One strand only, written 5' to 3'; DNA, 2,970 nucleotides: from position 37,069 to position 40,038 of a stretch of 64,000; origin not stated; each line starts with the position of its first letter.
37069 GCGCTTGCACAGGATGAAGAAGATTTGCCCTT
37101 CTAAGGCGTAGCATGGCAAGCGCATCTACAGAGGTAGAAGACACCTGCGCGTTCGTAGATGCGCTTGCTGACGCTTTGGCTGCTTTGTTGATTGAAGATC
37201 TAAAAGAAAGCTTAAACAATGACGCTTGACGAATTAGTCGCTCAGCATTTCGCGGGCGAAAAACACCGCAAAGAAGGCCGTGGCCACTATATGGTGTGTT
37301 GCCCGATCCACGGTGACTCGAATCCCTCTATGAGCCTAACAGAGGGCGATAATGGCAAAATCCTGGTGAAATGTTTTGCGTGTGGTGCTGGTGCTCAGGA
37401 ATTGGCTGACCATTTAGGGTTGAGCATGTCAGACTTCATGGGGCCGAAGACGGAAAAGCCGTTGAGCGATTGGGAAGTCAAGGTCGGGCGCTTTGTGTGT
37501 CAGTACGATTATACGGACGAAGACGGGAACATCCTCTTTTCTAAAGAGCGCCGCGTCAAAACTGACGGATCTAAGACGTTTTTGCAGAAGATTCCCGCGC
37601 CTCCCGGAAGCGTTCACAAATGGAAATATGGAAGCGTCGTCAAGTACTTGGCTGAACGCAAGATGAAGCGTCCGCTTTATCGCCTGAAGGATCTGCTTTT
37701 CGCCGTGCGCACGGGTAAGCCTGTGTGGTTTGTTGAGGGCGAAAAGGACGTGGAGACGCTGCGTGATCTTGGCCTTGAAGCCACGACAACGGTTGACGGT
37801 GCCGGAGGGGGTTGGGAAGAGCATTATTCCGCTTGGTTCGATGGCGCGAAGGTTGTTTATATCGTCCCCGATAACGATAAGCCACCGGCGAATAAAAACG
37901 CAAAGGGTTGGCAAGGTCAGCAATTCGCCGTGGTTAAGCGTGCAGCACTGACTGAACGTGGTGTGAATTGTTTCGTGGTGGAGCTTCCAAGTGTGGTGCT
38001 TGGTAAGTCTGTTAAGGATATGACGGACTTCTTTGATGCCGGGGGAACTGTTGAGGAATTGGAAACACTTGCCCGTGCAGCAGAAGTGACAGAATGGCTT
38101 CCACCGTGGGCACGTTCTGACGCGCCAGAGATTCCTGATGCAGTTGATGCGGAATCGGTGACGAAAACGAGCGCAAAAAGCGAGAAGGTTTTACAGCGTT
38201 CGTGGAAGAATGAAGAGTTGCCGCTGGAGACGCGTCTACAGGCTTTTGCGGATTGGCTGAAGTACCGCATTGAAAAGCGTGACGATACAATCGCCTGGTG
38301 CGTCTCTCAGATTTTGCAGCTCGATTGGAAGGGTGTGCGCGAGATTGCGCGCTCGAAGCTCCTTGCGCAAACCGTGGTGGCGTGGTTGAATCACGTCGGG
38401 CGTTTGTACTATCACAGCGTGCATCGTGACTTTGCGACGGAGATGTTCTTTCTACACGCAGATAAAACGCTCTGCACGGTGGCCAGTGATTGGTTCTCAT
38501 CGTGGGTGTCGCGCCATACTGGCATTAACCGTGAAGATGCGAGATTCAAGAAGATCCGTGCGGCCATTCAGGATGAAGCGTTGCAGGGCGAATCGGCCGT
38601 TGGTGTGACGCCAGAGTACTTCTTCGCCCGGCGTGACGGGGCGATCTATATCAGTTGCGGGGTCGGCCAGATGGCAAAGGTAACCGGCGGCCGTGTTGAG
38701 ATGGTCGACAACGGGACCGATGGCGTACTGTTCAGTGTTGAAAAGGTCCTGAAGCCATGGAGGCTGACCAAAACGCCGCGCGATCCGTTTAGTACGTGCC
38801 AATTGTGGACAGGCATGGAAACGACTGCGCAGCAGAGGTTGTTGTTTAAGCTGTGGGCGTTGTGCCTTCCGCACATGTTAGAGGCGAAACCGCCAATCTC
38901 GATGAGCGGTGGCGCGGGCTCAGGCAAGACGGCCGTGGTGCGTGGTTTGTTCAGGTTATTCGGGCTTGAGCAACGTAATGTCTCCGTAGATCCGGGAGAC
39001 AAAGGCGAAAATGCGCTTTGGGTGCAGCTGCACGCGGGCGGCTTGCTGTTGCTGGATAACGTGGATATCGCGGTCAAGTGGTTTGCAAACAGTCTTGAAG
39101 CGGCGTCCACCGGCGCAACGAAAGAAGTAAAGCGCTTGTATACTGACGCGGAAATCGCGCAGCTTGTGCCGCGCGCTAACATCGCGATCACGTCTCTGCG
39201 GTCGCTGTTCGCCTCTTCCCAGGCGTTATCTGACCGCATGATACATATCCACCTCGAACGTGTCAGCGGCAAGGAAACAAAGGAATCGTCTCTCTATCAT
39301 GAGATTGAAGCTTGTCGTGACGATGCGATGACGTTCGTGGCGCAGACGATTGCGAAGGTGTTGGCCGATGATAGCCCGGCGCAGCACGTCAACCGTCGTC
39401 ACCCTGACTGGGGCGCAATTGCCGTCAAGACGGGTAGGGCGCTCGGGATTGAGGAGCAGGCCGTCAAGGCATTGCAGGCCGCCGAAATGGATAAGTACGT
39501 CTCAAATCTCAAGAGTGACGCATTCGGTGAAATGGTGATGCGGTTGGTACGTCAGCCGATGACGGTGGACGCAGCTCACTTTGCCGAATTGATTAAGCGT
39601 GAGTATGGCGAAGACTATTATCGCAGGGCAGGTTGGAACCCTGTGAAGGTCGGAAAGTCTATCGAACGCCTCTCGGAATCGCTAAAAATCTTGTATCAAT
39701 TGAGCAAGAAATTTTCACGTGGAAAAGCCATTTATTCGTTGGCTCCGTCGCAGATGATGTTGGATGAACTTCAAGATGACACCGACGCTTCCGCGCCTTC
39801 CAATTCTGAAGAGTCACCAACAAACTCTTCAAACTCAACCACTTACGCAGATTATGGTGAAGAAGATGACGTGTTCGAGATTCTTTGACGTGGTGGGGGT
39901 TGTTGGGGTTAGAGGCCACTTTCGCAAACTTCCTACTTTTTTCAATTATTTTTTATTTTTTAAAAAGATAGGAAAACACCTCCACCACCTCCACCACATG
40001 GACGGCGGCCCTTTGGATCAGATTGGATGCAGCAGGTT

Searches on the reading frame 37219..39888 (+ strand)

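Call 75: search_protein_families(library=pfam, proteins=[window:37219-39888:+], max_evalue=0.001)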
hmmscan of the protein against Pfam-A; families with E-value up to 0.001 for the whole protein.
window:37219-39888:+ (889 aa): 1 family
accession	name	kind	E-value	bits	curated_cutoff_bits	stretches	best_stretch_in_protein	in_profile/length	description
PF01807.25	Zn_ribbon_DnaG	-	1.8e-05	24.9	24.9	1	17-60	26-65/98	CHC2 zinc finger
